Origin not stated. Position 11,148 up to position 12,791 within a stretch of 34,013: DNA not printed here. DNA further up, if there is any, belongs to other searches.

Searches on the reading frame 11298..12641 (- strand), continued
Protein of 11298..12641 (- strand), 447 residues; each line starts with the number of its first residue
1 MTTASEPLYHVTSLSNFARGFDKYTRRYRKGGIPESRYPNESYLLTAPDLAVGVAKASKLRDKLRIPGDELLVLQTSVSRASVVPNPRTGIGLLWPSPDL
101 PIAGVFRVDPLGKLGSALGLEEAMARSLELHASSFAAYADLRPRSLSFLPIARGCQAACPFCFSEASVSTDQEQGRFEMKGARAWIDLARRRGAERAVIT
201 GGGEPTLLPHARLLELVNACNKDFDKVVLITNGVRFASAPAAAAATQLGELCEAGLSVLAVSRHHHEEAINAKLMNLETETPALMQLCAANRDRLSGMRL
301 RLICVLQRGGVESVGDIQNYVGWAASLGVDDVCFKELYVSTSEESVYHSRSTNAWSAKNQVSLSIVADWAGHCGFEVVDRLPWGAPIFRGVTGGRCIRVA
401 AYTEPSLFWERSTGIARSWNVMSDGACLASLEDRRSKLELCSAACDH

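Call 80: search_protein_families(library=pfam, proteins=[L022:2388-3920:+, L022:3917-4606:+, L022:4587-5258:+, L022:5242-5802:+, L141:6755-7387:-, L014:4911-5930:+], max_evalue=0.001)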
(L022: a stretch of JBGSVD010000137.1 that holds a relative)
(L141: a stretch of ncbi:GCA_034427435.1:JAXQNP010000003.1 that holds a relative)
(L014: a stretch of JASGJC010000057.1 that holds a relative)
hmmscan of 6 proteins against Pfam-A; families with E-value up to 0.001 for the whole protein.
L022:2388-3920:+ (510 aa): 4 families
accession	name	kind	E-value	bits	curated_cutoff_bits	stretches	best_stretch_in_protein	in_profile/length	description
PF17767.7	NAPRTase_N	-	6.2e-40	136.8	32.6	1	28-158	1-125/125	Nicotinate phosphoribosyltransferase (NAPRTase) N-terminal domain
PF17956.6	NAPRTase_C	-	1.2e-21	77.7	23.3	1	386-493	2-111/111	Nicotinate phosphoribosyltransferase C-terminal domain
PF02749.22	QRPTase_N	-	2.5e-07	31.3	27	1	112-158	36-79/82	Quinolinate phosphoribosyl transferase, N-terminal domain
PF04095.22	NAPRTase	-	1.2e-06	28.9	20.8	1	180-381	4-221/239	Nicotinate phosphoribosyltransferase (NAPRTase) family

L022:3917-4606:+ (229 aa): 3 families
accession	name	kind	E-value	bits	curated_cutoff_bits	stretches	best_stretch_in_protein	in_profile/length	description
PF21906.2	NrtR_WHD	-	2.7e-29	101.5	27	1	152-212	1-61/61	NrtR DNA-binding winged helix domain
PF00293.34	NUDIX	-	1.8e-21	77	21.1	1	13-136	5-132/134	NUDIX domain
PF19368.5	AraR_C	-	7.3e-13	49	23.8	1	148-220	1-74/82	AraR C-terminal winged HTH domain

L022:4587-5258:+ (223 aa): 1 family
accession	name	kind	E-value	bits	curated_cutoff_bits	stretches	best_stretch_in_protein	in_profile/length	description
PF00857.26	Isochorismatase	-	6.2e-23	82.2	27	1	15-207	2-168/175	Isochorismatase domain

L022:5242-5802:+ (186 aa): 1 family
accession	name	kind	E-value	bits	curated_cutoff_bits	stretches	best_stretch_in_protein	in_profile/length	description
PF01885.22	PTS_2-RNA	-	2.2e-48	165.1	26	1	9-174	3-176/177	RNA 2'-phosphotransferase, Tpt1 / KptA family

L141:6755-7387:- (210 aa): 1 family
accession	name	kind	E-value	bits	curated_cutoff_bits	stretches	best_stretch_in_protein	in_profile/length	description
PF00293.34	NUDIX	-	2.2e-05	24.9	21.1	1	53-166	3-118/134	NUDIX domain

L014:4911-5930:+ (340 aa): 3 families
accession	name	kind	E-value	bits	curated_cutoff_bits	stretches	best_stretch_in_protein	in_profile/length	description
PF00293.34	NUDIX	-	2.1e-18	67.1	21.1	1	205-336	4-132/134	NUDIX domain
PF01467.32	CTP_transf_like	-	2.3e-11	44.5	21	1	2-63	2-64/133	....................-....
PF05636.17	HIGH_NTase1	-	0.00053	19.8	27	0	3-38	7-44/402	HIGH Nucleotidyl Transferase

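Call 81: fold_search(model_id=the predicted structure, library=pdb)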
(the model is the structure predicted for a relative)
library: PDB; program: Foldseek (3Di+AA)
matches with E <= 10: 1837; with E <= 0.001: 202
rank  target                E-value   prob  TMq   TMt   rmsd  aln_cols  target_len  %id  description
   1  2fb2_B                2.8e-10  1.00  0.45  0.59   6.4       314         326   15  Structure of the MoaA Arg17/266/268/Ala triple mutant (released 2006-05-09)
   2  1tv7_A                6.5e-10  1.00  0.46  0.61   4.8       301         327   16  Structure of the S-adenosylmethionine dependent Enzyme MoaA (released 2004-08-31)
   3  2fb2_A                1.6e-09  1.00  0.47  0.62   4.9       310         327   15  Structure of the MoaA Arg17/266/268/Ala triple mutant (released 2006-05-09)
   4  1tv7_B                2.4e-09  1.00  0.48  0.64   4.7       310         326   15  Structure of the S-adenosylmethionine dependent Enzyme MoaA (released 2004-08-31)
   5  9dfn                  2.6e-09  1.00  0.44  0.66   4.5       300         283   15  X-ray crystal structure of the second viperin-like enzyme from Trichoderma virens with bound CTP and SAM (released 2025-02-19)
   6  6efn                  6.7e-09  1.00  0.39  0.45   6.0       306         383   13  Structure of a RiPP maturase, SkfB (released 2018-10-24)
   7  5vsl_A                1.3e-08  1.00  0.43  0.69   4.5       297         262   15  Crystal structure of viperin with bound [4Fe-4S] cluster and S-adenosylhomocysteine (SAH) (released 2017-06-14)
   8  6c8v                  1.3e-08  1.00  0.37  0.51   6.8       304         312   16  X-ray structure of PqqE from Methylobacterium extorquens (released 2018-02-14)
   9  6q2p_B                1.5e-08  1.00  0.35  0.52   5.8       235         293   18  Crystal structure of mouse viperin bound to cytidine triphosphate and S-adenosylhomocysteine (released 2020-01-22)
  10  9dfu                  1.6e-08  1.00  0.34  0.53   3.1       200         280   20  X-ray crystal structure of the second Viperin-like enzyme from T. virens variant F40H with bound CTP and SAM (released 2025-02-19)
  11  9dgw_C                2.7e-08  1.00  0.40  0.61   3.7       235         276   17  X-ray crystal structure of the Viperin-like enzyme from T. virens with bound CTP and SAM (released 2025-02-12)
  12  7vob                  3.8e-08  1.00  0.36  0.48   3.2       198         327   20  The crystal structure of a Radical SAM Enzyme BlsE involved in the Biosynthesis of Blasticidin S (released 2022-05-04)
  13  5vsl_B                3.8e-08  1.00  0.35  0.59   5.9       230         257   18  Crystal structure of viperin with bound [4Fe-4S] cluster and S-adenosylhomocysteine (SAH) (released 2017-06-14)
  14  6q2q_A                4.5e-08  1.00  0.36  0.54   5.8       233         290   18  Crystal structure of mouse viperin bound to uridine triphosphate and S-adenosylhomocysteine (released 2020-01-22)
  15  5vsm_B                4.5e-08  1.00  0.34  0.58   6.1       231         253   17  Crystal structure of viperin with bound [4Fe-4S] cluster, 5'-deoxyadenosine, and L-methionine (released 2017-06-14)
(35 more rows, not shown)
